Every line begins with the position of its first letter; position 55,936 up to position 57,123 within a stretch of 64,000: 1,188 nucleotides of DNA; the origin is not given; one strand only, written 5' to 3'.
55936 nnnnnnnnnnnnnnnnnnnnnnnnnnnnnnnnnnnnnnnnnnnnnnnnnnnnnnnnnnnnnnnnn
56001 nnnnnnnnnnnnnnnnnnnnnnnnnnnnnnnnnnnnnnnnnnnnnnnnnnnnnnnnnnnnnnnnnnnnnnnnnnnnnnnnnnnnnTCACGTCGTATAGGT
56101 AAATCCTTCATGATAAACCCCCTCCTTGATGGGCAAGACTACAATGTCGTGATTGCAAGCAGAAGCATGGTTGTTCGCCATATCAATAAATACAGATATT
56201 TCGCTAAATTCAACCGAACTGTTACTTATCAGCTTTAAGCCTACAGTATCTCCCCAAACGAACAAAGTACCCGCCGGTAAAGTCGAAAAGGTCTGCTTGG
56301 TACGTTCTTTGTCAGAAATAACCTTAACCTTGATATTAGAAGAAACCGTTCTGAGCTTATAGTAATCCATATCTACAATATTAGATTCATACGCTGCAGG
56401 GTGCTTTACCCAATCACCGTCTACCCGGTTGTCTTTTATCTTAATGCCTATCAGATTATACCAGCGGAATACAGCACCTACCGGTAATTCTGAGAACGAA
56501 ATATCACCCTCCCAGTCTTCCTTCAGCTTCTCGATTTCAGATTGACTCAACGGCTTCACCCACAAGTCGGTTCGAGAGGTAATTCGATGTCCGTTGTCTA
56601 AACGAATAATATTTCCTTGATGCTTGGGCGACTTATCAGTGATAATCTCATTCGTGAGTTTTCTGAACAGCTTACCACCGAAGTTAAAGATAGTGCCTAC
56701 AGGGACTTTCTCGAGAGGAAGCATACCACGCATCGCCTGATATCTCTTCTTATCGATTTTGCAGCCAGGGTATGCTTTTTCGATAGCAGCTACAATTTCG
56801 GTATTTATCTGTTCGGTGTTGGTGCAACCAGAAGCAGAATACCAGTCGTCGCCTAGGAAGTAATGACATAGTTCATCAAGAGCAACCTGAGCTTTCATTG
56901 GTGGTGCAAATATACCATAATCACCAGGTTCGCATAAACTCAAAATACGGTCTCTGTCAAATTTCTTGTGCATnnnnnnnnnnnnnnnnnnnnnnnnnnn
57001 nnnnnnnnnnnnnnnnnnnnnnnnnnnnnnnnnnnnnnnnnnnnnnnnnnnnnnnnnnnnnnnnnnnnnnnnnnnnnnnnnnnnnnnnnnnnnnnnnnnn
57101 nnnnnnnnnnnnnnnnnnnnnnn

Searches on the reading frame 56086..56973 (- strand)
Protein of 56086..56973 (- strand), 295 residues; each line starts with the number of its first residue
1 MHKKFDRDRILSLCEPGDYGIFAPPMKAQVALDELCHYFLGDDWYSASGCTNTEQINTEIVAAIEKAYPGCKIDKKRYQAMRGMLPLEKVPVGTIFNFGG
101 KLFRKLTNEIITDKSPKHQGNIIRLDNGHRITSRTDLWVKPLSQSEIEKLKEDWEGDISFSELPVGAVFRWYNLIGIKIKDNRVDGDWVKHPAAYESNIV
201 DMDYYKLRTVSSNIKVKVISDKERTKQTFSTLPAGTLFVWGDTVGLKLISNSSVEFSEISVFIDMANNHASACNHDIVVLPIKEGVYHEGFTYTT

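Call 26: search_protein_families(library=phrogs, proteins=[window:56086-56973:-], max_evalue=0.00001)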
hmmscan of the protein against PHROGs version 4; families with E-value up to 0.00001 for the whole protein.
window:56086-56973:- (295 aa): 0 families

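Call 60: search_protein_families(library=pfam, proteins=[window:56086-56973:-], max_evalue=0.01)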
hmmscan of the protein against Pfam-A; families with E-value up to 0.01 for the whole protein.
window:56086-56973:- (295 aa): 1 family
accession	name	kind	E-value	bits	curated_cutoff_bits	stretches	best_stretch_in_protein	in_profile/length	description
PF25189.1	Tad8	-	2.9e-12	46.6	27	1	10-71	5-65/76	Type II Thoeris inhibitor Tad8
